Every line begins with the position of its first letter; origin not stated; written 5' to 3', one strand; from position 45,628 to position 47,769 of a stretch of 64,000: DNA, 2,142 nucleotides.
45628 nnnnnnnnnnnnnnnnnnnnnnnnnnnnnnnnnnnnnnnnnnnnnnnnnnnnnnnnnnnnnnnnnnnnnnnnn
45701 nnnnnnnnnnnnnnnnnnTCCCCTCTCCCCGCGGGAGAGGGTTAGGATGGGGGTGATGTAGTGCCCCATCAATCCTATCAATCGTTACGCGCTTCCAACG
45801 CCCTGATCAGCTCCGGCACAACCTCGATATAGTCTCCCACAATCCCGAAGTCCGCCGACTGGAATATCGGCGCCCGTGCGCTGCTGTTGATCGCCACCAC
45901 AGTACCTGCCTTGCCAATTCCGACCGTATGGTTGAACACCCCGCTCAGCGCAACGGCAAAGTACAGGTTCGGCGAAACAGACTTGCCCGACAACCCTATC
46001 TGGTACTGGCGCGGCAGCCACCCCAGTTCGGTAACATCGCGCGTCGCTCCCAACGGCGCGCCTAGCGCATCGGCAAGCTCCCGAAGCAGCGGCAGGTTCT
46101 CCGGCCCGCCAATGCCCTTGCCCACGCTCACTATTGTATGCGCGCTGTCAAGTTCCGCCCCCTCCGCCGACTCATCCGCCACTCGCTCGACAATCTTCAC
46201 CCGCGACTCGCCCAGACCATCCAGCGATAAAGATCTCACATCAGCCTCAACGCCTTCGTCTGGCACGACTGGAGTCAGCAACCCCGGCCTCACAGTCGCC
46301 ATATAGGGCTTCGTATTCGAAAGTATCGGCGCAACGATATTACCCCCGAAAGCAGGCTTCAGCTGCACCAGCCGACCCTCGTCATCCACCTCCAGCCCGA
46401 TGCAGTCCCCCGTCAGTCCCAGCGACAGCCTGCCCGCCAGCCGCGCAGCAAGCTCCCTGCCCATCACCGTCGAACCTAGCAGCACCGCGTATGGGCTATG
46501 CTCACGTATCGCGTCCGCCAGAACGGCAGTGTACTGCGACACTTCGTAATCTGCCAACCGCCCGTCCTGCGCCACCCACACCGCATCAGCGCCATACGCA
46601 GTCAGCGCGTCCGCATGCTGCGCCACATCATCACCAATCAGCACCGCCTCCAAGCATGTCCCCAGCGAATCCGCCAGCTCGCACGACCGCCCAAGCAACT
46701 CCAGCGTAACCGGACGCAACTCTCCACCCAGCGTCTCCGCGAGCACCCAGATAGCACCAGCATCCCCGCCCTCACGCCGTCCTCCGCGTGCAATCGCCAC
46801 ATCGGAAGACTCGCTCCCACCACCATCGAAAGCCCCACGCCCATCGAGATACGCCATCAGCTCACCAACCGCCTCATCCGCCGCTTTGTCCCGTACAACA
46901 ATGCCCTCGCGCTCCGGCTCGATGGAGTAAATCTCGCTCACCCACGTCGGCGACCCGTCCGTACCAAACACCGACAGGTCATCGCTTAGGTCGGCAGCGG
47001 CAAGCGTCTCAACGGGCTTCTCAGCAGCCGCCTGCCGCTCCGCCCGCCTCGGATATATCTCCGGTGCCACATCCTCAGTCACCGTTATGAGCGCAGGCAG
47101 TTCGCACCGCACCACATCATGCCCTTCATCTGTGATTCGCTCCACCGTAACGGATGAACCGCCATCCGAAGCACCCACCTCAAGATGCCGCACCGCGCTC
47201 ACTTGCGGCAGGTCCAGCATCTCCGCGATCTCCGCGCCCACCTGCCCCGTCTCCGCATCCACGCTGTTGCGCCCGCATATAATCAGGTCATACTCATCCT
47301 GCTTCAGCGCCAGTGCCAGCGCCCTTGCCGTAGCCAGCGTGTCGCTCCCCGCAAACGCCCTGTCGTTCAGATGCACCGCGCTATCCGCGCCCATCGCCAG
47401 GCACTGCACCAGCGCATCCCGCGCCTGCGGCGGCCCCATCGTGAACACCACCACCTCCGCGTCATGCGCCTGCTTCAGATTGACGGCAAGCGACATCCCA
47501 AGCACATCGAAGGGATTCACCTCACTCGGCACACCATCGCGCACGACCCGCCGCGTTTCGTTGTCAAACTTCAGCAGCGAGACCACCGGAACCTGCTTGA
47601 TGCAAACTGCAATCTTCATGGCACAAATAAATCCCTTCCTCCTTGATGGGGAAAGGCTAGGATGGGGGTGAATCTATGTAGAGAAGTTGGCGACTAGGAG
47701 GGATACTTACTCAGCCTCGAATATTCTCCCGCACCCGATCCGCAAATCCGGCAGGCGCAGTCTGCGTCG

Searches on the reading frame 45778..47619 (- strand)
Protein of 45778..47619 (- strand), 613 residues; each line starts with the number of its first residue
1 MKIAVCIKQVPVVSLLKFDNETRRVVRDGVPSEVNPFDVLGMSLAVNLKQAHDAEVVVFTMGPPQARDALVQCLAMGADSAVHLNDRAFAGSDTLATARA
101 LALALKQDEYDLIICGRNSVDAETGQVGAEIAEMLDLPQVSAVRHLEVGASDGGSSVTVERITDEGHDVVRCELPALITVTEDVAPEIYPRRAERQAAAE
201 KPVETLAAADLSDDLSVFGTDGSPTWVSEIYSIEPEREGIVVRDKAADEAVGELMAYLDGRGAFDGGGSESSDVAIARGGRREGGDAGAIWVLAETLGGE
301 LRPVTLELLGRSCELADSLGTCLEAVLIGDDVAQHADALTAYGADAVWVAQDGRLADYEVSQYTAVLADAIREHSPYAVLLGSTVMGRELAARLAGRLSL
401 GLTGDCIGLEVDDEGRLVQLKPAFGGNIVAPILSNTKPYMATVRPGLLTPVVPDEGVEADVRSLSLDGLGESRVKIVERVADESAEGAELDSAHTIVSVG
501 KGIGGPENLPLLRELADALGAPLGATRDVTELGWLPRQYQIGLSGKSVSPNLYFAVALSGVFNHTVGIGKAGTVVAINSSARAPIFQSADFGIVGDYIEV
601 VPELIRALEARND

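Call 54: find_encoding_contigs(protein=window:45778-47619:-, flank=10000, max_places=1)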
Protein window:45778-47619:- (613 aa): 5 contigs read that carry it; 1 place shown.
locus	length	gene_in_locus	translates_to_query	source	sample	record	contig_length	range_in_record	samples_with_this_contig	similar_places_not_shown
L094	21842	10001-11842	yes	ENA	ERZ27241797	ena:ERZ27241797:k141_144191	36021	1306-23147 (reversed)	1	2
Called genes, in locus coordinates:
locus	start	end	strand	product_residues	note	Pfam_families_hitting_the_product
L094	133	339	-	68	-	PF15919:HicB_lk_antitox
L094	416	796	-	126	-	PF04241:DUF423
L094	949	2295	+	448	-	PF07995:GSDH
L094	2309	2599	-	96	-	PF01381:HTH_3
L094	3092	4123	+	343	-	PF08240:ADH_N, PF16912:Glu_dehyd_C, PF00107:ADH_zinc_N, PF13602:ADH_zinc_N_2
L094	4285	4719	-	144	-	-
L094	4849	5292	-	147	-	-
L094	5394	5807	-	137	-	-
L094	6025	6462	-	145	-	PF01243:PNPOx_N, PF12900:Pyridox_ox_2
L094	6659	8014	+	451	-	PF01425:Amidase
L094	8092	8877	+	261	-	PF05685:Uma2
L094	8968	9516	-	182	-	PF07638:Sigma70_ECF (faint), PF04542:Sigma70_r2, PF08281:Sigma70_r4_2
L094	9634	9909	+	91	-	PF13490:zf-HC2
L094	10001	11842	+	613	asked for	PF01012:ETF, PF00766:ETF_alpha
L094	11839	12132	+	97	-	PF09360:zf-CDGSH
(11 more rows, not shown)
